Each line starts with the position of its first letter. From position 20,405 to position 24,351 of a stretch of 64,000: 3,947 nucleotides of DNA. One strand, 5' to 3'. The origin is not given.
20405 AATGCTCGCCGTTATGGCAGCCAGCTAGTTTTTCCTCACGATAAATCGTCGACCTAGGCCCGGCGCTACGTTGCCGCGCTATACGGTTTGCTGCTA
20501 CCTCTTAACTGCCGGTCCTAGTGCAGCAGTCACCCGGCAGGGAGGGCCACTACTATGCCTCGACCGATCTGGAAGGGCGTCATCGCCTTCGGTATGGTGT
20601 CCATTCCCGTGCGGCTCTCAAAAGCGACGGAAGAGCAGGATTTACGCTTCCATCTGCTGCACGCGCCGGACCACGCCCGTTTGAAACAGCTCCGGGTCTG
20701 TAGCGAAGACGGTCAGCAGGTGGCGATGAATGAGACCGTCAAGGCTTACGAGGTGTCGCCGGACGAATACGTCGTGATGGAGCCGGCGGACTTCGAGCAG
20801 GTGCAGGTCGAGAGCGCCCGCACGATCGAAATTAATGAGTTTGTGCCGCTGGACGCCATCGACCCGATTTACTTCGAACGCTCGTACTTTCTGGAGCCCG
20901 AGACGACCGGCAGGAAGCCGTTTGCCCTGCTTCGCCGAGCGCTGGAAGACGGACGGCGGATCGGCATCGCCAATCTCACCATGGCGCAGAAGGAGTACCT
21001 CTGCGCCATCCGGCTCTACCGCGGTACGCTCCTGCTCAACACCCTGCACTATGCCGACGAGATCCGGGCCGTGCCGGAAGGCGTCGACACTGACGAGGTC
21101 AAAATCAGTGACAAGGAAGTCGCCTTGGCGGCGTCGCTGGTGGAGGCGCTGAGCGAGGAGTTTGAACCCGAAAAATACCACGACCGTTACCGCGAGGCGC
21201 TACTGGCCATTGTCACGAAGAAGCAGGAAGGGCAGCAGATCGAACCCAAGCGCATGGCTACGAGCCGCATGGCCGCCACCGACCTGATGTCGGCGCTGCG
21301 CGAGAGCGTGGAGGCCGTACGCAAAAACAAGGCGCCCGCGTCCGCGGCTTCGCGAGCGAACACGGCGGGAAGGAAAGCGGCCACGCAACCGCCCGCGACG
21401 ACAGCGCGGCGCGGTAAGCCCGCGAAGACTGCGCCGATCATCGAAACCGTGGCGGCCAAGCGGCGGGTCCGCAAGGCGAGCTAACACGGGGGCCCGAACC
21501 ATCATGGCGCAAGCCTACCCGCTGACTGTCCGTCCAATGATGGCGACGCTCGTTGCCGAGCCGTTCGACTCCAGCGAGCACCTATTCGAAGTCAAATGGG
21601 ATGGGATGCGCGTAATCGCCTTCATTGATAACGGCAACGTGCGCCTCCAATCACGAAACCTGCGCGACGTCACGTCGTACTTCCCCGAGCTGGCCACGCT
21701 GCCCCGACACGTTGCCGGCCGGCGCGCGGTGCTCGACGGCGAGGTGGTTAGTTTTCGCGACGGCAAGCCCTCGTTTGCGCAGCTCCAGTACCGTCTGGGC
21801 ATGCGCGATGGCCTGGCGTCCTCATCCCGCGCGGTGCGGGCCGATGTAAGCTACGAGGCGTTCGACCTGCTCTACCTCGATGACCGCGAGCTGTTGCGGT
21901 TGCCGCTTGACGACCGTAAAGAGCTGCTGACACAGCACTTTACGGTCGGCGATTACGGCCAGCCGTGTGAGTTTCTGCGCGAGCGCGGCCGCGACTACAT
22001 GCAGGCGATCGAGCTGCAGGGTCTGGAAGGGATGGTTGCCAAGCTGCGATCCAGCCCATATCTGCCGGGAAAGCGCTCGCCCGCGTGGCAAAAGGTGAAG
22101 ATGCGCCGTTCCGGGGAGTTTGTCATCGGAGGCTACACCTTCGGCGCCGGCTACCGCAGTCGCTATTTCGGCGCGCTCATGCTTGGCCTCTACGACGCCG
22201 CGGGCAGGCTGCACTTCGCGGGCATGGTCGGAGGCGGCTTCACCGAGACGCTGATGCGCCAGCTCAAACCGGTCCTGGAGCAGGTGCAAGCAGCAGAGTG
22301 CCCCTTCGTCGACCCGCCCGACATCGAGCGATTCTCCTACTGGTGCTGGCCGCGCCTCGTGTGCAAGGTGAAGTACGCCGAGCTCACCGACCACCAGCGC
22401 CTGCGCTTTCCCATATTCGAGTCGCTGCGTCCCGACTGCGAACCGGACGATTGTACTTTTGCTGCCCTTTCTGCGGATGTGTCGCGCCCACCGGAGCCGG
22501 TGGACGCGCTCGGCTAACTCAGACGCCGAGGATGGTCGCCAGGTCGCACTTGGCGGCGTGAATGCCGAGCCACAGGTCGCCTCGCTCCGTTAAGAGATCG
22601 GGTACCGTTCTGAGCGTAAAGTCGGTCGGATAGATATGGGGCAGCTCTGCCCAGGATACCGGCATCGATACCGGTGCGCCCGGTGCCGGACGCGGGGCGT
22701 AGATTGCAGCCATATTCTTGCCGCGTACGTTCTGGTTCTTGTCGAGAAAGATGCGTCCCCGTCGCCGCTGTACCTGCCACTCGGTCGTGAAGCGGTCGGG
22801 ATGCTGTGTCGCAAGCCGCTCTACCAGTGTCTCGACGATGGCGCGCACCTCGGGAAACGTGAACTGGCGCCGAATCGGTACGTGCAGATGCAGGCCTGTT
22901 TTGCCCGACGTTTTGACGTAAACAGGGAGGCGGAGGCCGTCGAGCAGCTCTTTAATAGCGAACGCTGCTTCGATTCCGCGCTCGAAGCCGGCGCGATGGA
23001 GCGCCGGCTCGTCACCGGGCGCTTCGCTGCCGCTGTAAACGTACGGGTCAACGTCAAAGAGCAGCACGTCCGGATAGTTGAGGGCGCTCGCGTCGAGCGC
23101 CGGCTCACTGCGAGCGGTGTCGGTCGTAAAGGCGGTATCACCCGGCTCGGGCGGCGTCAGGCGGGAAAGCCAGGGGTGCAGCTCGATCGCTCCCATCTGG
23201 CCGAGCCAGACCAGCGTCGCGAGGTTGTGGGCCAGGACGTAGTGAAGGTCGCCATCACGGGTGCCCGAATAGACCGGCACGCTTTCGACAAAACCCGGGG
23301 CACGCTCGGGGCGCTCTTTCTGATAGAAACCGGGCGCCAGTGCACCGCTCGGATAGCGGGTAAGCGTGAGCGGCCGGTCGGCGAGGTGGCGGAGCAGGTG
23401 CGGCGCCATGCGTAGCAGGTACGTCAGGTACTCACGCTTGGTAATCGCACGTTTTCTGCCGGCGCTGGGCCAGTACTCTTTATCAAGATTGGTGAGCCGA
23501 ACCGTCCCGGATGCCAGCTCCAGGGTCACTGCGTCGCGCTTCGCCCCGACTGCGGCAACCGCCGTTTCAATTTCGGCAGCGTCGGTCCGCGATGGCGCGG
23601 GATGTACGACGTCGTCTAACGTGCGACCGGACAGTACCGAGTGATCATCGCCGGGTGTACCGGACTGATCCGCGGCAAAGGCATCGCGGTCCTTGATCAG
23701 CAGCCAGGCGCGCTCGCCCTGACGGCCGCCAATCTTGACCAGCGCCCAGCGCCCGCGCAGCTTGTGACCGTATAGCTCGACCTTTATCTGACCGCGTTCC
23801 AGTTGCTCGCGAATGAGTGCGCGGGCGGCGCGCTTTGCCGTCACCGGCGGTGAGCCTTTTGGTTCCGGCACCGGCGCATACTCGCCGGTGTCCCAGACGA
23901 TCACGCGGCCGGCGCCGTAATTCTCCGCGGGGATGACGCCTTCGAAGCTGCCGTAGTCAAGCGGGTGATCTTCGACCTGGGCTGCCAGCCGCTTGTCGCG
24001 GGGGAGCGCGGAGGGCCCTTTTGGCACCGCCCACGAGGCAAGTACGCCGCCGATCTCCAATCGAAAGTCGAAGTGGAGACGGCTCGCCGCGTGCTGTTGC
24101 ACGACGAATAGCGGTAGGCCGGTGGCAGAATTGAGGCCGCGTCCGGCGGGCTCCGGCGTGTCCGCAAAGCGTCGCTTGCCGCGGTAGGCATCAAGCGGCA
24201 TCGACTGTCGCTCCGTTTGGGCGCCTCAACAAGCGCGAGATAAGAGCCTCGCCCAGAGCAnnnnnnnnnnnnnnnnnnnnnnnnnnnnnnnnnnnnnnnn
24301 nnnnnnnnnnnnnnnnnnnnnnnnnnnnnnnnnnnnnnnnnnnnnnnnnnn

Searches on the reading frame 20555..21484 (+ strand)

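Call 30: search_protein_families(library=pfam, proteins=[window:20555-21484:+], max_evalue=0.00001)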
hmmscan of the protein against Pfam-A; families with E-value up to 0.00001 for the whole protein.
window:20555-21484:+ (309 aa): 1 family
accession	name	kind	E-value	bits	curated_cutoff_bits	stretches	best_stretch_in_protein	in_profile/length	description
PF02735.22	Ku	-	8.2e-47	160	25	1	12-190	2-189/190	Ku70/Ku80 beta-barrel domain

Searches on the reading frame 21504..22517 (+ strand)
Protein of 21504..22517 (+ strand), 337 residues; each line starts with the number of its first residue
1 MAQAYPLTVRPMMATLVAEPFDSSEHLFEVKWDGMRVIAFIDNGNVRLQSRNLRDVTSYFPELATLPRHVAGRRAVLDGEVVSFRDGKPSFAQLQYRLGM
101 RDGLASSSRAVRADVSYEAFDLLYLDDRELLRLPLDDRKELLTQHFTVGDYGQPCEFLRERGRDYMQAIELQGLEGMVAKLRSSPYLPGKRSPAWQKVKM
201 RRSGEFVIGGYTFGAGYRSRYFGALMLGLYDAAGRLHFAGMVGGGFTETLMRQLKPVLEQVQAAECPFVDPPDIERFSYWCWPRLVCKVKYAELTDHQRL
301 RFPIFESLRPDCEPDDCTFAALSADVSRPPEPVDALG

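Call 30: search_protein_families(library=pfam, proteins=[window:21504-22517:+], max_evalue=0.00001)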
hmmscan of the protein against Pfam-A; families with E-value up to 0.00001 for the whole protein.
window:21504-22517:+ (337 aa): 2 families
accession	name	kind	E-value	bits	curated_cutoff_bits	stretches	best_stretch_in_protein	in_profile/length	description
PF01068.26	DNA_ligase_A_M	-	5.5e-30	105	26.2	1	21-199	17-204/204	ATP dependent DNA ligase domain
PF04679.21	DNA_ligase_A_C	-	2.2e-22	79.7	27.5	1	218-311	1-93/94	ATP dependent DNA ligase C terminal region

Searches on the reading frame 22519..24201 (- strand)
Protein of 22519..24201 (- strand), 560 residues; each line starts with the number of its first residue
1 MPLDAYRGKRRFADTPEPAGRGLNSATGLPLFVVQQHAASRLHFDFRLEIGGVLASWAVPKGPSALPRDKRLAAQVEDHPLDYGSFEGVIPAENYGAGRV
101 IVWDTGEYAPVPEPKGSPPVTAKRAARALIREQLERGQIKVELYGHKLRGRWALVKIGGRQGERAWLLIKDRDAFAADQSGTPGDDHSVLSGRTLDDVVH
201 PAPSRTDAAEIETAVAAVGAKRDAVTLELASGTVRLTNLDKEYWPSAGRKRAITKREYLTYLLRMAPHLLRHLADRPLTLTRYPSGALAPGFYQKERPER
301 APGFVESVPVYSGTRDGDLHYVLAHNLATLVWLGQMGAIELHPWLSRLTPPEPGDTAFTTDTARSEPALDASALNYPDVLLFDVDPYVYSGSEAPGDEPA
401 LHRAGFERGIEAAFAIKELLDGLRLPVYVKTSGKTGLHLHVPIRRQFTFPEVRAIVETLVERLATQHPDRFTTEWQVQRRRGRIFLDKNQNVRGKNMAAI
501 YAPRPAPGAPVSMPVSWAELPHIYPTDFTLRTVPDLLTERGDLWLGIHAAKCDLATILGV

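Call 30: search_protein_families(library=pfam, proteins=[window:22519-24201:-], max_evalue=0.00001)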
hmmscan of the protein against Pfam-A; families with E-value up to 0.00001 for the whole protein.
window:22519-24201:- (560 aa): 2 families
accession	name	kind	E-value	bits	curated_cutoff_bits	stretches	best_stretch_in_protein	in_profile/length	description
PF21686.3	LigD_Prim-Pol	-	1e-71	241.9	27.4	1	254-544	1-254/254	LigD, primase-polymerase domain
PF13298.12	LigD_N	-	1.4e-40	138.2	31.1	1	35-156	1-107/107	DNA Ligase D 3'-phosphoesterase domain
